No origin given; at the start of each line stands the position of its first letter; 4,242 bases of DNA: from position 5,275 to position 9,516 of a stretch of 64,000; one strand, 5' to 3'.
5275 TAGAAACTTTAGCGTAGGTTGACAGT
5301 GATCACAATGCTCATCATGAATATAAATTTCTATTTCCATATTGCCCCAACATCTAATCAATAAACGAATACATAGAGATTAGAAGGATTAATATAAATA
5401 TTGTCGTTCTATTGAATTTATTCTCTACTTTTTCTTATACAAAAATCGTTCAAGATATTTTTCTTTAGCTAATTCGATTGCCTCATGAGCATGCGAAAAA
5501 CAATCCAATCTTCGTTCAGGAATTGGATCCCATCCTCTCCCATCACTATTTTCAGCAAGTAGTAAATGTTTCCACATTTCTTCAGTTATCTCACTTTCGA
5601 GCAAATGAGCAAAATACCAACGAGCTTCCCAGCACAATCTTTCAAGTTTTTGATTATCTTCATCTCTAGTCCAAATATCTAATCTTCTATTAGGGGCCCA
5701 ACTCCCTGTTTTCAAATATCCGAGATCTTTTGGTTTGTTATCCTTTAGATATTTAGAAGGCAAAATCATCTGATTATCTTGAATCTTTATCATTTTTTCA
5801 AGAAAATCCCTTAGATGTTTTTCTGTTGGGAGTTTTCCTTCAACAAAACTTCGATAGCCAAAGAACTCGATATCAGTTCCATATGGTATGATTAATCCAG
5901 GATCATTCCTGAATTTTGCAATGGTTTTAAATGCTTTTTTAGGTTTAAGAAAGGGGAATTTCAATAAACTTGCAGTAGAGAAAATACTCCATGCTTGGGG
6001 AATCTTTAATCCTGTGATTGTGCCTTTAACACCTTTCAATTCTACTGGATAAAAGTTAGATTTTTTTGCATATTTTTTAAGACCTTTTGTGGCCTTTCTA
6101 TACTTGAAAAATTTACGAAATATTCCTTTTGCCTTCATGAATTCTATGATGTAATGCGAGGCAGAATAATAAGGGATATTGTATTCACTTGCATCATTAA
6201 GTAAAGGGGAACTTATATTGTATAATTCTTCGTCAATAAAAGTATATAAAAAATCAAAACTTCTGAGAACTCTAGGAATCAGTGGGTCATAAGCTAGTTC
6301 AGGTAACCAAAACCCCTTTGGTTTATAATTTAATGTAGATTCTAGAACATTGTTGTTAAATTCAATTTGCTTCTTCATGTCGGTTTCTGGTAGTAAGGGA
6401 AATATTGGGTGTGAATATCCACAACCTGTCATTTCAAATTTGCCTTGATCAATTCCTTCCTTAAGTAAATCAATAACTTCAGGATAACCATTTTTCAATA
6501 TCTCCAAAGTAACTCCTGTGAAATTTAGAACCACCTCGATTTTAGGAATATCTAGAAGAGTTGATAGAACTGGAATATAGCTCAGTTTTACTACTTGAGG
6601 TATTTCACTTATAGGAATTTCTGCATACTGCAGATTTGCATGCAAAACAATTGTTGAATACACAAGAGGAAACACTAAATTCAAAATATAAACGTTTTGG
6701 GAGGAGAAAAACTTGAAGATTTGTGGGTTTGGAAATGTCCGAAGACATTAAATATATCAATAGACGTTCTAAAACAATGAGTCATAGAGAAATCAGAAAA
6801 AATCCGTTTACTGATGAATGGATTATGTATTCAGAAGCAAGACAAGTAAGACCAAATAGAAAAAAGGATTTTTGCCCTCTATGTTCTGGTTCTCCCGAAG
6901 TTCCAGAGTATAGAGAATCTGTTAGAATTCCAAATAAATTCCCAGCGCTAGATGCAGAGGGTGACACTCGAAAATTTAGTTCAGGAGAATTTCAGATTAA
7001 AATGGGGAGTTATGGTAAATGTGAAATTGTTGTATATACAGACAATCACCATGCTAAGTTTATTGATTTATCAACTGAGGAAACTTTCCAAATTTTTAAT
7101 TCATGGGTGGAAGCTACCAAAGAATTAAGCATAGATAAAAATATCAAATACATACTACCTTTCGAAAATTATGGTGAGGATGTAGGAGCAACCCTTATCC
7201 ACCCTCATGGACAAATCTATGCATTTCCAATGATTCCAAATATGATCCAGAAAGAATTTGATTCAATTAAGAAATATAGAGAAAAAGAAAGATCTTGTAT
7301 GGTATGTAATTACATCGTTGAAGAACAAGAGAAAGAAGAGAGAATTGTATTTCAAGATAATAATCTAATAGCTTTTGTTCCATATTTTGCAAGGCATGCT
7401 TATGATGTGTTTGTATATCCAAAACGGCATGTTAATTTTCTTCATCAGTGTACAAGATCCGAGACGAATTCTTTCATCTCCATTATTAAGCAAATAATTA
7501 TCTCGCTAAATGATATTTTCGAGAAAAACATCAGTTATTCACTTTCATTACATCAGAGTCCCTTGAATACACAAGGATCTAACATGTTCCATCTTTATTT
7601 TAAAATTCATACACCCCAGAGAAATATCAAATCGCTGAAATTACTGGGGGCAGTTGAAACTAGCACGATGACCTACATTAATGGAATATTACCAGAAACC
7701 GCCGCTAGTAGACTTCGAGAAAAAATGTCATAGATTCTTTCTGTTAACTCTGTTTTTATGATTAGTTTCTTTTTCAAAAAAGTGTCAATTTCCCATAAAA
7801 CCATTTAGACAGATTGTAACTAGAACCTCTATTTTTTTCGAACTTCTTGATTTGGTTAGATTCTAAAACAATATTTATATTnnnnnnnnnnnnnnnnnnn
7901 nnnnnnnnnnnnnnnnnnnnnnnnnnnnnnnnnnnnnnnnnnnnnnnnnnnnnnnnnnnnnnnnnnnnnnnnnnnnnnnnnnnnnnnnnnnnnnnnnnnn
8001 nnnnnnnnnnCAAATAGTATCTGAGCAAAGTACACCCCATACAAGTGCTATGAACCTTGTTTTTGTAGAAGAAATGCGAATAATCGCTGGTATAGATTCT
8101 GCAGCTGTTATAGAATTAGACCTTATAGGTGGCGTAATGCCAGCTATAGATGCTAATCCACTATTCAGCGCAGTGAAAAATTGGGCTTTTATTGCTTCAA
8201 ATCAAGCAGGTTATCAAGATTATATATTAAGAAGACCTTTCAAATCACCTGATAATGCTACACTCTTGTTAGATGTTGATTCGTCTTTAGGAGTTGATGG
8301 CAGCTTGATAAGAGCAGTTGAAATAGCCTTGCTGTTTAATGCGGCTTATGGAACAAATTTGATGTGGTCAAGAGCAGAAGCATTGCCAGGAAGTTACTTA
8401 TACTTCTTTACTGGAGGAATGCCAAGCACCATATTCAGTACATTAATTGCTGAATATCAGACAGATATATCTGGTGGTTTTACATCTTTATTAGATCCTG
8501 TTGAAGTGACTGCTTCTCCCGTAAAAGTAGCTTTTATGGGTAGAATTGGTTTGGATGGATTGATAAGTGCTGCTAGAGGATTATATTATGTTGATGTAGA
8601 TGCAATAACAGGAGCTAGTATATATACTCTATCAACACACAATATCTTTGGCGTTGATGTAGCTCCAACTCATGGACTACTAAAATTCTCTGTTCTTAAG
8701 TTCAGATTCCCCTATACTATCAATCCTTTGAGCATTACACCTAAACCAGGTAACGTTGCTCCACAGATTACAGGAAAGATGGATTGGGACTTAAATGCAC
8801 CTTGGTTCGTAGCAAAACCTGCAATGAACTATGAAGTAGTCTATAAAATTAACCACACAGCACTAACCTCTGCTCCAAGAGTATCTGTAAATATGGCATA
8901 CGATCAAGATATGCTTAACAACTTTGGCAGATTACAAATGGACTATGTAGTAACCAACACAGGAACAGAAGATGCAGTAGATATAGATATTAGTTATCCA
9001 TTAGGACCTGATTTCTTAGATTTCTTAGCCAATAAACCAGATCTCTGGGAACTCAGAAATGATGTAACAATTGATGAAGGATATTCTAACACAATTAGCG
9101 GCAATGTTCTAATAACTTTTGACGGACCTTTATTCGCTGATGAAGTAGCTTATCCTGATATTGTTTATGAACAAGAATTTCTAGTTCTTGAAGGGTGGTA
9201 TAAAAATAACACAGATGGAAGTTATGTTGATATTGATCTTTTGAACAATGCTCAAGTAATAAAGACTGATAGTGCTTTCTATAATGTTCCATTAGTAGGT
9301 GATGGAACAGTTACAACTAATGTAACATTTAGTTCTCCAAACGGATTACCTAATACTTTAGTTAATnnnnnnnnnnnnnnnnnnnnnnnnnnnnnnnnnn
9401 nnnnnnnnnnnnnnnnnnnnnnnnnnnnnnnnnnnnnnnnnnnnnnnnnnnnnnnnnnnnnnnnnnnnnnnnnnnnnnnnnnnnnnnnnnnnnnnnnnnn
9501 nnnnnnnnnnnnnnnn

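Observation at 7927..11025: Candidate S-layer or major surface glycoprotein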

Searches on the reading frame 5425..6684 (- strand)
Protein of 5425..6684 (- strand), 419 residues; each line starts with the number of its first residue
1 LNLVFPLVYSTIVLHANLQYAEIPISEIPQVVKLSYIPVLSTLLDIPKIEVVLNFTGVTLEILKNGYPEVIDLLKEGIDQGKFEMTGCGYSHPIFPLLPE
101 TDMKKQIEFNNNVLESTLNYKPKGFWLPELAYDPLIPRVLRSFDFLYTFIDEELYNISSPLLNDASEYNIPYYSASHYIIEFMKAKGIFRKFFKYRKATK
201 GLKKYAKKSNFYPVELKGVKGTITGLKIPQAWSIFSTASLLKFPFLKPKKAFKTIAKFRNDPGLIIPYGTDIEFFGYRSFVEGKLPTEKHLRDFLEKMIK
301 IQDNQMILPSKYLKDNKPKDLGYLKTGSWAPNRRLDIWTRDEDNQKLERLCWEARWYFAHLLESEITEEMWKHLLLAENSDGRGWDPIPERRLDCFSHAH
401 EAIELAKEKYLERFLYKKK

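Call 4: search_protein_families(library=pfam, proteins=[window:5425-6684:-], max_evalue=0.1)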
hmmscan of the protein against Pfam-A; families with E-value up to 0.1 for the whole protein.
window:5425-6684:- (419 aa): 3 families
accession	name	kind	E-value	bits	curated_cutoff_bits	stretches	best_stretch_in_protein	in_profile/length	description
PF03065.20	Glyco_hydro_57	-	4.4e-34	118.6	21.2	1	25-323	37-289/291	Glycosyl hydrolase family 57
PF01522.26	Polysacc_deac_1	-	8.6e-05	22.9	23.1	1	72-145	49-121/124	Polysaccharide deacetylase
PF01074.27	Glyco_hydro_38N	-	0.0028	17.6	25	1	60-165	52-157/270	Glycosyl hydrolases family 38 N-terminal domain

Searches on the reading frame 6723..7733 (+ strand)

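Call 4: search_protein_families(library=pfam, proteins=[window:6723-7733:+], max_evalue=0.1)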
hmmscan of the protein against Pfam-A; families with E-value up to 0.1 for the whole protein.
window:6723-7733:+ (336 aa): 6 families
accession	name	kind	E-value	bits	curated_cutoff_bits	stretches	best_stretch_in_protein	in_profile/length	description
PF02744.22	GalP_UDP_tr_C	-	5.8e-20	72.1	29.2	1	179-306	2-131/165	Galactose-1-phosphate uridyl transferase, C-terminal domain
PF01087.27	GalP_UDP_transf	-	3.9e-19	70.2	22.1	1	25-172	15-184/184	Galactose-1-phosphate uridyl transferase, N-terminal domain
PF01230.28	HIT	-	5.9e-05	24.1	21.5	1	202-268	2-68/98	HIT domain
PF16268.10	DUF4921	-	0.00018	21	28.5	1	115-335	194-397/425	Domain of unknown function (DUF4921)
PF16285.10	DUF4931_N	-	0.0013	19.3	24.1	1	102-168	55-121/124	Domain of unknown function (DUF4931) N-terminal domain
PF11969.13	DcpS_C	-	0.039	14.8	24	1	198-280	6-90/114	Scavenger mRNA decapping enzyme C-term binding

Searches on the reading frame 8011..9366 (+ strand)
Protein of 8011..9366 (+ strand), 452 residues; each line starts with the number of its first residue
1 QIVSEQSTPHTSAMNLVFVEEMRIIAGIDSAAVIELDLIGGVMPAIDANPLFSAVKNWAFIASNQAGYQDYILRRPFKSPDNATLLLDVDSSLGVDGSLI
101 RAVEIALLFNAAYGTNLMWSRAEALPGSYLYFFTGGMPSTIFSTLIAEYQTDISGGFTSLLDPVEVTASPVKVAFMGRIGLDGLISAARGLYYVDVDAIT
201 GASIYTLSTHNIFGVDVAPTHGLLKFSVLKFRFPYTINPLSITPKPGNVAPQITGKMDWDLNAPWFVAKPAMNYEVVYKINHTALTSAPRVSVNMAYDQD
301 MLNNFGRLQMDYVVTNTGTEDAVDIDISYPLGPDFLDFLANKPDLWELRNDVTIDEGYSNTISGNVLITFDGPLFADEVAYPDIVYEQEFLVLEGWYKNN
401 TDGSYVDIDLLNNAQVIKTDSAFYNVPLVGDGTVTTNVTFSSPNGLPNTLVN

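Call 83: predict_structure(alignment_id=A3)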
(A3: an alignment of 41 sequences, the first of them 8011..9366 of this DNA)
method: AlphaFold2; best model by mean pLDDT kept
length: 452 residues; sequences in the alignment: 41
mean_pLDDT: 84.8   pTM: 0.61
mean pLDDT of the five models: 84.8, 83.9, 83.6, 83.5, 81.5
residues with pLDDT >= 90: 268; 70-90: 104; 50-70: 67; < 50: 13
segments of 3 or more residues with pLDDT < 50: 1-13
pLDDT, mean of each block of 10 residues (from residue 1): 36 67 89 93 93 95 80 64 93 95 97 94 93 94 96 92 93 92 87 94 93 95 90 87 86 75 86 94 64 60 62 66 66 70 71 92 95 84 89 92 92 94 89 94 92 84
secondary structure, 60 per line:
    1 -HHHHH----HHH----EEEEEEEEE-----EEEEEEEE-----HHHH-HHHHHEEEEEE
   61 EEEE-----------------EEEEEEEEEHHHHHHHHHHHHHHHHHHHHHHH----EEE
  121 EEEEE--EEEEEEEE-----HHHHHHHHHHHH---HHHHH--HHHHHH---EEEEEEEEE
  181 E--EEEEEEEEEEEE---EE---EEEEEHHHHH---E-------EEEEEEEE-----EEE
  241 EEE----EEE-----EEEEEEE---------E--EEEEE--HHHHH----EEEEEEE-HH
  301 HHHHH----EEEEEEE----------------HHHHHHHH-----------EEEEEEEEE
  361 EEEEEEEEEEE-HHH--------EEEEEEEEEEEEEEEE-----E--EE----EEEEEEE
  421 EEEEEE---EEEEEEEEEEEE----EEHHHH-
elements in order: H2-6 E18-26 E32-39 H45-48 H50-54 E55-64 E82-90 H91-113 E118-125 E128-135 H141-152 H156-160 H163-168 E172-181 E184-195 E204-208 H209-213 E225-232 E238-243 E248-250 E256-262 E275-279 H282-286 E291-297 H299-305 E310-316 H333-340 E352-371 E384-399 E414-426 E430-441 H448-451

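Call 97: search_protein_families(library=pfam, proteins=[window:8011-9366:+], max_evalue=10)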
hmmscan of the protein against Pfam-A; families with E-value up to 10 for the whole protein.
window:8011-9366:+ (452 aa): 0 families
